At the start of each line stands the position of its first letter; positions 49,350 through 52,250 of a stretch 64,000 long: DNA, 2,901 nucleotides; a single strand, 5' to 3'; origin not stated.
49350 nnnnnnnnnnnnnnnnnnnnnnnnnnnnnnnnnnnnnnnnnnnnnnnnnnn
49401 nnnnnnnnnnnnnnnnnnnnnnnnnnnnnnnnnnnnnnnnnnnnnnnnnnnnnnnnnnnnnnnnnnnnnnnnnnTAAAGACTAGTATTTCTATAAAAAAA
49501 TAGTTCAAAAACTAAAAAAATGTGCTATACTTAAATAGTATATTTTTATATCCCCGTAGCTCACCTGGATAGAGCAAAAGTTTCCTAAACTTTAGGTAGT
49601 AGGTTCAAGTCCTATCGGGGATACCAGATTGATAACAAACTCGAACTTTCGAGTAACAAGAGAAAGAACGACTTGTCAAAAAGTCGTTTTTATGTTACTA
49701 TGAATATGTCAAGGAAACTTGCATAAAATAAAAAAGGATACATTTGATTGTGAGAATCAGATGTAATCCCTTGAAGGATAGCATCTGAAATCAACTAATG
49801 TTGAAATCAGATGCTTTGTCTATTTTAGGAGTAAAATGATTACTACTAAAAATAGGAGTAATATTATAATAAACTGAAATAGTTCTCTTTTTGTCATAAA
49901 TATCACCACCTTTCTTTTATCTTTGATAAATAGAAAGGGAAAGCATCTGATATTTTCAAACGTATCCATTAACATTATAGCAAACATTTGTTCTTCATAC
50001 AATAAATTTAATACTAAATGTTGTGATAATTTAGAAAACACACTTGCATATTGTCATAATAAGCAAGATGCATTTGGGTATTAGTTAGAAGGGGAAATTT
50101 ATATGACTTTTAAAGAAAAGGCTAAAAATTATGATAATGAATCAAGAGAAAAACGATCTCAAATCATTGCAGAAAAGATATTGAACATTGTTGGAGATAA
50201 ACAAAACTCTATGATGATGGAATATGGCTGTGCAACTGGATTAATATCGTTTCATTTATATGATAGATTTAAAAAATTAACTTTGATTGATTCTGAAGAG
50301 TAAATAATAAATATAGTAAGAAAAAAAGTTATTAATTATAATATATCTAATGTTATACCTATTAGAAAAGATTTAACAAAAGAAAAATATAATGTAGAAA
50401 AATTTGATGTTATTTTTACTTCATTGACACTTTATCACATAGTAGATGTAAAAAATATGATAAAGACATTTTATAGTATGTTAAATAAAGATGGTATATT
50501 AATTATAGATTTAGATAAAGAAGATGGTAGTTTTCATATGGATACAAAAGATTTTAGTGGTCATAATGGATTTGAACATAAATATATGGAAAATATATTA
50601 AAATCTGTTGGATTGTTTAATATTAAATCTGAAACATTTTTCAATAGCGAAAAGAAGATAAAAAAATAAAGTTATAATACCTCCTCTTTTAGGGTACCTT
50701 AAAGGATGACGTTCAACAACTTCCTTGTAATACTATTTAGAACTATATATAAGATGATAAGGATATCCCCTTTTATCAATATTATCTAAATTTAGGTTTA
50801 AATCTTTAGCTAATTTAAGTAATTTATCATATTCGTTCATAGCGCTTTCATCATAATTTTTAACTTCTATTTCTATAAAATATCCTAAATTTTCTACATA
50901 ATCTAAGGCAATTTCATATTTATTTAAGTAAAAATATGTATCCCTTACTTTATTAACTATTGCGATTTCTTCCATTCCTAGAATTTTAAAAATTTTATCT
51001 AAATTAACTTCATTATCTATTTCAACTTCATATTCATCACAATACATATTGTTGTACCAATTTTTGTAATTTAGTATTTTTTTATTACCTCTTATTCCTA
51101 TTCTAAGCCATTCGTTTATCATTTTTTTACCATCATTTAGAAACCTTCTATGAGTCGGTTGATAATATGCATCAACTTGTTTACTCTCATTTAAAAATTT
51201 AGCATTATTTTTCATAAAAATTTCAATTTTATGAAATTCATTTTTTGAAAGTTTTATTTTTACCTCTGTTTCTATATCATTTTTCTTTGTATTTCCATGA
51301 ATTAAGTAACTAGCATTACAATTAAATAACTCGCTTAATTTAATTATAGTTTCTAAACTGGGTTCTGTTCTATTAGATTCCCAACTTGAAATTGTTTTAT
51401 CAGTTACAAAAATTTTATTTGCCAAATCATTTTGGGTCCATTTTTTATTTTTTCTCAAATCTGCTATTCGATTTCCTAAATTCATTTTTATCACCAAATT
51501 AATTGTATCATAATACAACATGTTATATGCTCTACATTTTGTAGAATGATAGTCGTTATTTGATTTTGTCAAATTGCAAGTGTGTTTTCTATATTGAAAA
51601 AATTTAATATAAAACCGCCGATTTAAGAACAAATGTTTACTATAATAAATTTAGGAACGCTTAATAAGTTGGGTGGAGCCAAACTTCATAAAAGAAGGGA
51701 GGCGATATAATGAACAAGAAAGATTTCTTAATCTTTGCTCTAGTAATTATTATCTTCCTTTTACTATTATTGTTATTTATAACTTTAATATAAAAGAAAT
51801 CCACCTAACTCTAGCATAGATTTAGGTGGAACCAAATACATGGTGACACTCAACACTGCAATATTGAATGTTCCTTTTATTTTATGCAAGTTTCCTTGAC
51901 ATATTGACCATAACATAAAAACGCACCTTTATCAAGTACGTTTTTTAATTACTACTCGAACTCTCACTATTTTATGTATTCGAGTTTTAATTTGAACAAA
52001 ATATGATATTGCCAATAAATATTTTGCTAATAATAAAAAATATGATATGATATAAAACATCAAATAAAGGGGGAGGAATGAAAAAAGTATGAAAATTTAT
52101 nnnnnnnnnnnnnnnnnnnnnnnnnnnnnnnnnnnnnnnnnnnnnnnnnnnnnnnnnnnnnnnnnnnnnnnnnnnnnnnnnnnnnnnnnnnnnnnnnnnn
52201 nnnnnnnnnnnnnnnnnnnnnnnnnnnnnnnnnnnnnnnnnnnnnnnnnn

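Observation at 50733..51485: Unusual domain fusion of an XRE-type HTH with a CYTH (CyaB-like) domain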

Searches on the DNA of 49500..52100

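Call 78: search_rna_families(source=window, start=49500, end=52100, threshold=evalue, max_evalue=1)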
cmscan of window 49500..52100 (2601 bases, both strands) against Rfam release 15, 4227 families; matches with E-value up to 1: 3.
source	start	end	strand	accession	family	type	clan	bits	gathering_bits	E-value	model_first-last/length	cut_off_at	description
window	49550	49623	+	RF00005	tRNA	Gene; tRNA;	CL00001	61.2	29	3.4e-12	1-71/71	no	tRNA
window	51102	51141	-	RF00086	SNORD27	Gene; snRNA; snoRNA; CD-box;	-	24.5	52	0.42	1-71/71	no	Small nucleolar RNA SNORD27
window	49740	49822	-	RF01467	rli36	Gene; sRNA;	-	23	50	0.78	1-84/84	no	Listeria sRNA rli36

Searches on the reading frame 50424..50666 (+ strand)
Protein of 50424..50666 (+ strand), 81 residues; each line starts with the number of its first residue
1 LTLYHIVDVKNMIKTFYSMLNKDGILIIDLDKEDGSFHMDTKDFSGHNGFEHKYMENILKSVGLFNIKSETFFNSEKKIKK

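Call 19: search_protein_families(library=pfam, proteins=[window:50424-50666:+], max_evalue=0.01)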
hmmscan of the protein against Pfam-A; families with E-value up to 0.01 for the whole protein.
window:50424-50666:+ (81 aa): 1 family
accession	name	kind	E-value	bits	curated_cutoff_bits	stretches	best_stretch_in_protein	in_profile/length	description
PF13489.12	Methyltransf_23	-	0.0083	16.3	27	1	1-43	89-131/164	Methyltransferase domain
